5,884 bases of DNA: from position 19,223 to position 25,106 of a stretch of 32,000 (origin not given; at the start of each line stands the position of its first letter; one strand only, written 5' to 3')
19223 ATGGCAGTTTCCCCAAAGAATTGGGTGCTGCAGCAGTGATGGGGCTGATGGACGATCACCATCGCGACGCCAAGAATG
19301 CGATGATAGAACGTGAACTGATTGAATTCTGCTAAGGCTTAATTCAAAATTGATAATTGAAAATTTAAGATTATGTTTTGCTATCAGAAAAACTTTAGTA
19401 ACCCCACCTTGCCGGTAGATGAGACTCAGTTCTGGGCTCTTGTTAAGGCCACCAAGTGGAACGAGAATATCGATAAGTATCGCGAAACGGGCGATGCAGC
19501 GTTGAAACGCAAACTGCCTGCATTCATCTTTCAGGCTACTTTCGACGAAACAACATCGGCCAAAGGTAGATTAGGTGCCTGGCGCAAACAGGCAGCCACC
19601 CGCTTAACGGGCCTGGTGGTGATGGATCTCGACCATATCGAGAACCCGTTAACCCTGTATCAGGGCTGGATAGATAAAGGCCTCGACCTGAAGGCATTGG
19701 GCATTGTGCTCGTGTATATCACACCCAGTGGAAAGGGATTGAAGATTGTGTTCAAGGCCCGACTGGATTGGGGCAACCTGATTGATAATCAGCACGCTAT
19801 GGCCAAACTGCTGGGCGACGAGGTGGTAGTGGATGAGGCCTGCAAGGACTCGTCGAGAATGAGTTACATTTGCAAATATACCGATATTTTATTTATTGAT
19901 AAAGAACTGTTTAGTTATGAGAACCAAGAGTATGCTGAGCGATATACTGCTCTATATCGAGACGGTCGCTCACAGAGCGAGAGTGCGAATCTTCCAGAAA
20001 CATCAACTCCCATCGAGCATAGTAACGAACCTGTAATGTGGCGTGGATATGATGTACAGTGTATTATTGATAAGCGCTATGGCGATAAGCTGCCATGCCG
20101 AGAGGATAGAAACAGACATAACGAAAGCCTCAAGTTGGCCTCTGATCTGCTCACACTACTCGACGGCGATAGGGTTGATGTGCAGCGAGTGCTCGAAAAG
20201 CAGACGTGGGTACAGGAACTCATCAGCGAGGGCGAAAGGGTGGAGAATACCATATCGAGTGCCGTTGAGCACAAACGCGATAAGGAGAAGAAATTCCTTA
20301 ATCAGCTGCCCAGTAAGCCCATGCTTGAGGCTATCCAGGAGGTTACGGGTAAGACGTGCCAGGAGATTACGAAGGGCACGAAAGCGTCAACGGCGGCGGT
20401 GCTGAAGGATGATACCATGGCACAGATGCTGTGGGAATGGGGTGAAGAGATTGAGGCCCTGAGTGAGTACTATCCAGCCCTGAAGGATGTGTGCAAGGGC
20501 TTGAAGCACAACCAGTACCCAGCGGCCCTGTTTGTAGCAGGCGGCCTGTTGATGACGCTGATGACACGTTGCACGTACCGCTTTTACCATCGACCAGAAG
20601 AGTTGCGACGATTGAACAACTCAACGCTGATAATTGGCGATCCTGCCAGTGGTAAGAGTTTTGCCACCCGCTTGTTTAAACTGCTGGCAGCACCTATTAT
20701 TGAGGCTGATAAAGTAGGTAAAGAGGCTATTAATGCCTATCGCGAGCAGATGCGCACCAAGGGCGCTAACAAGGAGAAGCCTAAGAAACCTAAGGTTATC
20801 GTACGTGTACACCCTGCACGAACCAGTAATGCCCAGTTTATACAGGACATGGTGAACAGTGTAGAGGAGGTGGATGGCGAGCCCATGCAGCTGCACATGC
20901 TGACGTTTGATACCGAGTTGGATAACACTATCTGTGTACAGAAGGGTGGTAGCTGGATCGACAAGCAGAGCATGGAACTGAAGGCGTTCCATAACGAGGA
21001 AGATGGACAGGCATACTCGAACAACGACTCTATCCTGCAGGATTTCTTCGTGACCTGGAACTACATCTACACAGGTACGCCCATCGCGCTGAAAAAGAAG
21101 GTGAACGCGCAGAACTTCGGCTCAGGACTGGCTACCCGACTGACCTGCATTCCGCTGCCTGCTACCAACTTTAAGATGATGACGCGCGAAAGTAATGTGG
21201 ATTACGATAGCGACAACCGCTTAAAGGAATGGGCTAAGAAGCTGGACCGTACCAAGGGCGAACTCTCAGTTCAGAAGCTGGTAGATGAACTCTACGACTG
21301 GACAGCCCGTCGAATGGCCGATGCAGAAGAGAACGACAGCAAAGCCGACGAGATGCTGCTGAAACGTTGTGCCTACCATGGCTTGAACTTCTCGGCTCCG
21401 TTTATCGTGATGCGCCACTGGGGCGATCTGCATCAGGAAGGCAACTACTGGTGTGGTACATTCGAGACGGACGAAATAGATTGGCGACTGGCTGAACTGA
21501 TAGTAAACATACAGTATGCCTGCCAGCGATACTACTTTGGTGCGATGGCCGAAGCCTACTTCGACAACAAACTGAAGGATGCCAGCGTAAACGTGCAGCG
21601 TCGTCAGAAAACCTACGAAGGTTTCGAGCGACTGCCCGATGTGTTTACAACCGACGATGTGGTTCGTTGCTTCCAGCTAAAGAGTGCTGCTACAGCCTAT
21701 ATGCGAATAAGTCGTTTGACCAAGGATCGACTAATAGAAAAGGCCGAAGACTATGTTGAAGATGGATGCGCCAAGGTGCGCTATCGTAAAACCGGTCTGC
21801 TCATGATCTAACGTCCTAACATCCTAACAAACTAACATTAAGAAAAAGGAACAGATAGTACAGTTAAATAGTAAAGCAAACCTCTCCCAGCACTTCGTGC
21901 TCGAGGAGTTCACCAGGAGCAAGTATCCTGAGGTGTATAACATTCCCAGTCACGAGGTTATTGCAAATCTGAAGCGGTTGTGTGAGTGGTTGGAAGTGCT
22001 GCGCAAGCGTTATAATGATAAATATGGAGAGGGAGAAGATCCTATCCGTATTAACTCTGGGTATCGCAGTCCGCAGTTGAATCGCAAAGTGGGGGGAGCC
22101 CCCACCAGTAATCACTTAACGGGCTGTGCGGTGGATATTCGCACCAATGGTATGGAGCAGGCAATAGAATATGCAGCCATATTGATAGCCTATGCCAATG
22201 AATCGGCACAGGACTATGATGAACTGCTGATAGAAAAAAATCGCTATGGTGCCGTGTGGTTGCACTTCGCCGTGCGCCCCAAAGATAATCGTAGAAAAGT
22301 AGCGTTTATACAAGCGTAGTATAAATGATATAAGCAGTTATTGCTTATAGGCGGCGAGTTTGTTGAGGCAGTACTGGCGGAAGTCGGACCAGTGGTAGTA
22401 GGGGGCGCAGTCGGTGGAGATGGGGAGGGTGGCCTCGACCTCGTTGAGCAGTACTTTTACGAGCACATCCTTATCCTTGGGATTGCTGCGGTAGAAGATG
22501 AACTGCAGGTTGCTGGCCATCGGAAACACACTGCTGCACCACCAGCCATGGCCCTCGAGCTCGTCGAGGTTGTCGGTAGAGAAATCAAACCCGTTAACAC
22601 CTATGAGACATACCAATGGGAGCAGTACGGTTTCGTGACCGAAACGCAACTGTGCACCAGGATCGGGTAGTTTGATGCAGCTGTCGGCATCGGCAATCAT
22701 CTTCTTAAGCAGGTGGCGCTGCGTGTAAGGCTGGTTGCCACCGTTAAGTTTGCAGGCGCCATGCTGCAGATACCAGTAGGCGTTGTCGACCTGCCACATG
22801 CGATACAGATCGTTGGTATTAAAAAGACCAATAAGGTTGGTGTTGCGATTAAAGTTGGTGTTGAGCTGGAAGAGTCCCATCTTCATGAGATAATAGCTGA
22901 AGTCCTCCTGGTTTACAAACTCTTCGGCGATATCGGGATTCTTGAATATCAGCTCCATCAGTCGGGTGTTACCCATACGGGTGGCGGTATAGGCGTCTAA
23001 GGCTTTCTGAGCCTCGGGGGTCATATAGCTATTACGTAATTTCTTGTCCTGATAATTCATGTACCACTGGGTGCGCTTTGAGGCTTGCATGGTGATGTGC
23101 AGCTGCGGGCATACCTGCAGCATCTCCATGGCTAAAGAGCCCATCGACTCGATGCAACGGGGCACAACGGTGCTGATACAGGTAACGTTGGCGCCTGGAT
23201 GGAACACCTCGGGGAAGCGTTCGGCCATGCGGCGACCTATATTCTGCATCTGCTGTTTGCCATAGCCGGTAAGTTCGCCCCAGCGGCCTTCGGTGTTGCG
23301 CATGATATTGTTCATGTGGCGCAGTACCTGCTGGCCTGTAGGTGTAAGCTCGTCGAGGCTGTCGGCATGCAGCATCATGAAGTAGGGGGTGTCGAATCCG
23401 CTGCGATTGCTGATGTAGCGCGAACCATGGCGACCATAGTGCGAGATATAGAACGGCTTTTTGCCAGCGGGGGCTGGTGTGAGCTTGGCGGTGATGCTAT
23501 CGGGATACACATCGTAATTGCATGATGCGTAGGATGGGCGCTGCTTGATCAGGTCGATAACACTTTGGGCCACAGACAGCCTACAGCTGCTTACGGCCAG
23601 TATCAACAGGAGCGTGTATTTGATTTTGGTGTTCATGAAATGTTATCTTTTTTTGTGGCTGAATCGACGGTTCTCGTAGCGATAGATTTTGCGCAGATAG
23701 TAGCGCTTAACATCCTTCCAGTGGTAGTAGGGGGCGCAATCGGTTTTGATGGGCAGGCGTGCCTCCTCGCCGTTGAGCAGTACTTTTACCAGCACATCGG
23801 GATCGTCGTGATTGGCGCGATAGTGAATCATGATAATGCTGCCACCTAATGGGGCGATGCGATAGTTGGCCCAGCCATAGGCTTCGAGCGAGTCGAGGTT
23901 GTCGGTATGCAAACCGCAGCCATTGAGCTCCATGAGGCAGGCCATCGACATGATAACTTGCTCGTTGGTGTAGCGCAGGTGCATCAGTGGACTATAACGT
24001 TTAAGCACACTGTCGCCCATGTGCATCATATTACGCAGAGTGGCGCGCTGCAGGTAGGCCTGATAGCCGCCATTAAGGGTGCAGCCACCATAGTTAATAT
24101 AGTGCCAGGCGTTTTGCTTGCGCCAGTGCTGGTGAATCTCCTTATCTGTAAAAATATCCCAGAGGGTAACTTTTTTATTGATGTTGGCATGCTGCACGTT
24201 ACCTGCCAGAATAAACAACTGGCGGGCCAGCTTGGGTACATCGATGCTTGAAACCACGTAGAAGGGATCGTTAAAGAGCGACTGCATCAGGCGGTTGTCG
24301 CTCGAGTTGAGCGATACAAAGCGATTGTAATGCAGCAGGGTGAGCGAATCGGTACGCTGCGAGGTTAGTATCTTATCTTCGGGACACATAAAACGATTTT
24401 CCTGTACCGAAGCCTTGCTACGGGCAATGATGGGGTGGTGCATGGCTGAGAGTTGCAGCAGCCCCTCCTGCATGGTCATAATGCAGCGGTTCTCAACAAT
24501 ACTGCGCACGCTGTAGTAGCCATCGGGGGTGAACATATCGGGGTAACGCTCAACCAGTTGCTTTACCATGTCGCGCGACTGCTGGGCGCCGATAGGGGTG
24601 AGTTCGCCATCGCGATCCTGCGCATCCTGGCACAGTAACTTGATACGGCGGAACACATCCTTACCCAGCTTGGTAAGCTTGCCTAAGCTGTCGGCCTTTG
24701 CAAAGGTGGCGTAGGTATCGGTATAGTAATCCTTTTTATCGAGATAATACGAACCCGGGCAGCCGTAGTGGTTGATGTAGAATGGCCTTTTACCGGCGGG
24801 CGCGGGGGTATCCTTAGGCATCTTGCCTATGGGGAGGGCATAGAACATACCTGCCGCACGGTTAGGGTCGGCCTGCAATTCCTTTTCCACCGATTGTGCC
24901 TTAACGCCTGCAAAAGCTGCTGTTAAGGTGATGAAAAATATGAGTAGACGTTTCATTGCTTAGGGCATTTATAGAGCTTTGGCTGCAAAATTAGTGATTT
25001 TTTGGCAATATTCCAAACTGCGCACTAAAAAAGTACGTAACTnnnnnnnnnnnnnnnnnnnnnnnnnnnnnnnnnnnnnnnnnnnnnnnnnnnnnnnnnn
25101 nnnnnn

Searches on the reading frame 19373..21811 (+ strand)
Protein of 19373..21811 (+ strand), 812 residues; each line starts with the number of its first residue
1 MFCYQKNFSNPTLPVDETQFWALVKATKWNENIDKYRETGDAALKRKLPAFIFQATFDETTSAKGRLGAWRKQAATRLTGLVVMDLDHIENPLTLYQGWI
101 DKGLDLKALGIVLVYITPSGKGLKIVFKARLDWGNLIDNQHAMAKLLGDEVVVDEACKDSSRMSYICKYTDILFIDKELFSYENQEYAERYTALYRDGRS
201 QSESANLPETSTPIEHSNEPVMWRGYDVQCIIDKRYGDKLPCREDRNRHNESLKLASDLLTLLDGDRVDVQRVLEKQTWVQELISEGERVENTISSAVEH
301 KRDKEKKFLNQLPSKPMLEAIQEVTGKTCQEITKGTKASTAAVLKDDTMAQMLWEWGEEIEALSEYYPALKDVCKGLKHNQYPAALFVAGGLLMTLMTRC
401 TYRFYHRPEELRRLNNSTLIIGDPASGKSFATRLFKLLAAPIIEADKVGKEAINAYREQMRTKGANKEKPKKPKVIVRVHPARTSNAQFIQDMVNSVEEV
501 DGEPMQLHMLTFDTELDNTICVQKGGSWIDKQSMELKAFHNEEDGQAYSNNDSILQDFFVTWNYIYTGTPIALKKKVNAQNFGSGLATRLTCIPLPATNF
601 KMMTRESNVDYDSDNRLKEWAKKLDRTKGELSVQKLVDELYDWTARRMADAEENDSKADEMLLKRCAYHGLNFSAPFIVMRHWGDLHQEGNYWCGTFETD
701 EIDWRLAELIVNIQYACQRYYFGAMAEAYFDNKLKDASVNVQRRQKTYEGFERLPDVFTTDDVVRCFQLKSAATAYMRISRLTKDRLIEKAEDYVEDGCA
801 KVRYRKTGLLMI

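Call 3: search_protein_families(library=pfam, proteins=[window:19373-21811:+], max_evalue=0.1)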
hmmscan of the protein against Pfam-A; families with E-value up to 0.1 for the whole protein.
window:19373-21811:+ (812 aa): 3 families
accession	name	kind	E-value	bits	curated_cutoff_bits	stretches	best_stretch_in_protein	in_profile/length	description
PF08800.15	BT4734-like_N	-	1e-08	35.9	22.4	1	44-174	2-134/134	BT4734-like, N-terminal domain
PF13148.11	DUF3987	-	0.0056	16.3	27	1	402-469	23-91/364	Protein of unknown function (DUF3987)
PF01121.26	CoaE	-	0.048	13.8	27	0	422-457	7-42/180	Dephospho-CoA kinase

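Call 9: search_protein_families(library=phrogs, proteins=[window:19373-21811:+], max_evalue=0.01)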
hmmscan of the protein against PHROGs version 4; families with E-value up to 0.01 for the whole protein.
window:19373-21811:+ (812 aa): 2 families
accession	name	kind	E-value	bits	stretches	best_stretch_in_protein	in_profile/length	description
phrog_28855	-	unknown function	3.5e-05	23.4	1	42-187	51-181/804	-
phrog_18375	-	DNA, RNA and nucleotide metabolism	0.0047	16.3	1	30-153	37-151/644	DNA primase/helicase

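Call 10: search_protein_families(library=ncbifam, proteins=[window:19373-21811:+], max_evalue=0.01)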
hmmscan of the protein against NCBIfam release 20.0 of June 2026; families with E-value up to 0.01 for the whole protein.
window:19373-21811:+ (812 aa): 1 family
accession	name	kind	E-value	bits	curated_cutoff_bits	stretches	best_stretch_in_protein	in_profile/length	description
NF040562.1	PrimPol_Db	equivalog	0.0088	15.3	200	0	44-128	54-126/335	CRISPR-associated primase-polymerase type B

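Call 108: find_related_loci(query=window:19373-21808:+, collection=viral_contigs, flank=10000)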
Query window:19373-21808:+ (812 aa) in viral_contigs; peptide patterns used: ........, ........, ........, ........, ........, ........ (x = any residue, [..] = any of these).
1 stretches matched a pattern; 1 encode a relative of the query (tblastn E <= 1e-3); 1 distinct loci.
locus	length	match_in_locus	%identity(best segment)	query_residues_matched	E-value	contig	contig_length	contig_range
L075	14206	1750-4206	71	1-811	0e+0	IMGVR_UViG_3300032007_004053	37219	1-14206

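Call 110: search_protein_families(library=pfam, proteins=[L075:338-910:+, L075:4272-4733:+, L075:4800-5612:+, L075:5606-6304:+, L075:6315-6755:+, L075:6813-7451:-, L075:7578-8654:+, L075:8658-9584:+, L075:9612-10352:+, L075:12524-13576:+], max_evalue=0.001)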
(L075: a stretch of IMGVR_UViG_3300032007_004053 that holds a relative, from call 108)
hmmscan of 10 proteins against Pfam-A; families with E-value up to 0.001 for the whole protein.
L075:338-910:+ (190 aa): 0 families

L075:4272-4733:+ (153 aa): 2 families
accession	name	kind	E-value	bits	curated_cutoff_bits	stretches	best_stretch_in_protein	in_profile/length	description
PF08291.16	Peptidase_M15_3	-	2.3e-18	66.7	23.2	1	15-108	2-85/108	Peptidase M15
PF05951.18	Peptidase_M15_2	-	0.00057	20.1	27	1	31-114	45-129/153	Bacterial protein of unknown function (DUF882)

L075:4800-5612:+ (270 aa): 1 family
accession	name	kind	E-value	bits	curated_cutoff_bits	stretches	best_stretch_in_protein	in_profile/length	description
PF03747.19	ADP_ribosyl_GH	-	1.5e-34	120.4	26.2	1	1-237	3-281/287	ADP-ribosylglycohydrolase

L075:5606-6304:+ (232 aa): 1 family
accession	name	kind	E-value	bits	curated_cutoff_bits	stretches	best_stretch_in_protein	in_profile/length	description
PF02146.23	SIR2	-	5.7e-42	144.1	24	1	11-181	1-180/180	Sir2 family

L075:6315-6755:+ (146 aa): 2 families
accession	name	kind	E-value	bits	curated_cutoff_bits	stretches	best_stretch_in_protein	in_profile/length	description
PF00293.34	NUDIX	-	5.3e-24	85.2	21.1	1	12-133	4-131/134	NUDIX domain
PF14815.12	NUDIX_4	-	0.00018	21.7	35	1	17-127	2-103/113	NUDIX domain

L075:6813-7451:- (212 aa): 1 family
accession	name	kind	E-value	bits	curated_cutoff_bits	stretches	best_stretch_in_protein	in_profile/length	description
PF00092.34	VWA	-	6.6e-08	33.4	23.8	1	13-170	4-159/174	von Willebrand factor type A domain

L075:7578-8654:+ (358 aa): 2 families
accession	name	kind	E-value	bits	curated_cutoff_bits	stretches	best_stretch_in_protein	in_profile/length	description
PF08281.18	Sigma70_r4_2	-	0.00032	20.7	25.7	1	141-176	14-49/54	Sigma-70, region 4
PF13384.12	HTH_23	-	0.00038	20.6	24.6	1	141-175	5-39/50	Homeodomain-like domain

L075:8658-9584:+ (308 aa): 1 family
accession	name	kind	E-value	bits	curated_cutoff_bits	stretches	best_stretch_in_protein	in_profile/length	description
PF00892.27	EamA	-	2.1e-29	102.9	28.2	2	171-304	2-134/135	EamA-like transporter family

L075:9612-10352:+ (246 aa): 0 families

L075:12524-13576:+ (350 aa): 0 families

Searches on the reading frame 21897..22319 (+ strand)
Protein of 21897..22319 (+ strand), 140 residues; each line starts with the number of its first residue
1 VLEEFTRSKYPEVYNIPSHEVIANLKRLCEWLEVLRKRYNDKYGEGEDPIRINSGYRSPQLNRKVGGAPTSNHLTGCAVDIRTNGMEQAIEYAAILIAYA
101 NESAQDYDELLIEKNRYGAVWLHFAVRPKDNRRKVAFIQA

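Call 9: search_protein_families(library=phrogs, proteins=[window:21897-22319:+], max_evalue=0.01)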
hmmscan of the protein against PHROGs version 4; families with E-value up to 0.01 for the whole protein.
window:21897-22319:+ (140 aa): 4 families
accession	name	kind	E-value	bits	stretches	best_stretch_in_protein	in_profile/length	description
phrog_894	-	lysis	1.1e-26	94.8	1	2-136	52-171/389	endolysin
phrog_17373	-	other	2e-08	35.2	1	47-84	53-90/224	peptidase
phrog_25247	-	other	8.4e-05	22.8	1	50-89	439-478/520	peptidase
phrog_28234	-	lysis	0.00034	20.8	1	28-76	274-318/372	endolysin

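Call 10: search_protein_families(library=ncbifam, proteins=[window:21897-22319:+], max_evalue=0.01)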
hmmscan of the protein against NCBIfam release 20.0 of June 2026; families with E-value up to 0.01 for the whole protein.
window:21897-22319:+ (140 aa): 1 family
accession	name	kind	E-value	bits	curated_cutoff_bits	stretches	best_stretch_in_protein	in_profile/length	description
NF053624.1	PtglEndpepMepK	equivalog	0.00016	21.6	185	1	47-88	96-142/176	peptidoglycan L,D-endopeptidase MepK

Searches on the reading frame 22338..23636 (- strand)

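Call 19: search_protein_families(library=pfam, proteins=[window:22338-23636:-], max_evalue=0.001)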
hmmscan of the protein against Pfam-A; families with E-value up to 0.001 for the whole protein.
window:22338-23636:- (432 aa): 1 family
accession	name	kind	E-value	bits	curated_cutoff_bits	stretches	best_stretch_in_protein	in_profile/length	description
PF00328.27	His_Phos_2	-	1.9e-16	60.9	23.6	1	69-398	10-354/354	Histidine phosphatase superfamily (branch 2)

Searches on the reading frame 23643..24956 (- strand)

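Call 19: search_protein_families(library=pfam, proteins=[window:23643-24956:-], max_evalue=0.001)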
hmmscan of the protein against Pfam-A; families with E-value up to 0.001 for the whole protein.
window:23643-24956:- (437 aa): 1 family
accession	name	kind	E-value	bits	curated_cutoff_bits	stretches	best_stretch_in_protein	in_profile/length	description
PF00328.27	His_Phos_2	-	2.6e-05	24.2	23.6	0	117-171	61-121/354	Histidine phosphatase superfamily (branch 2)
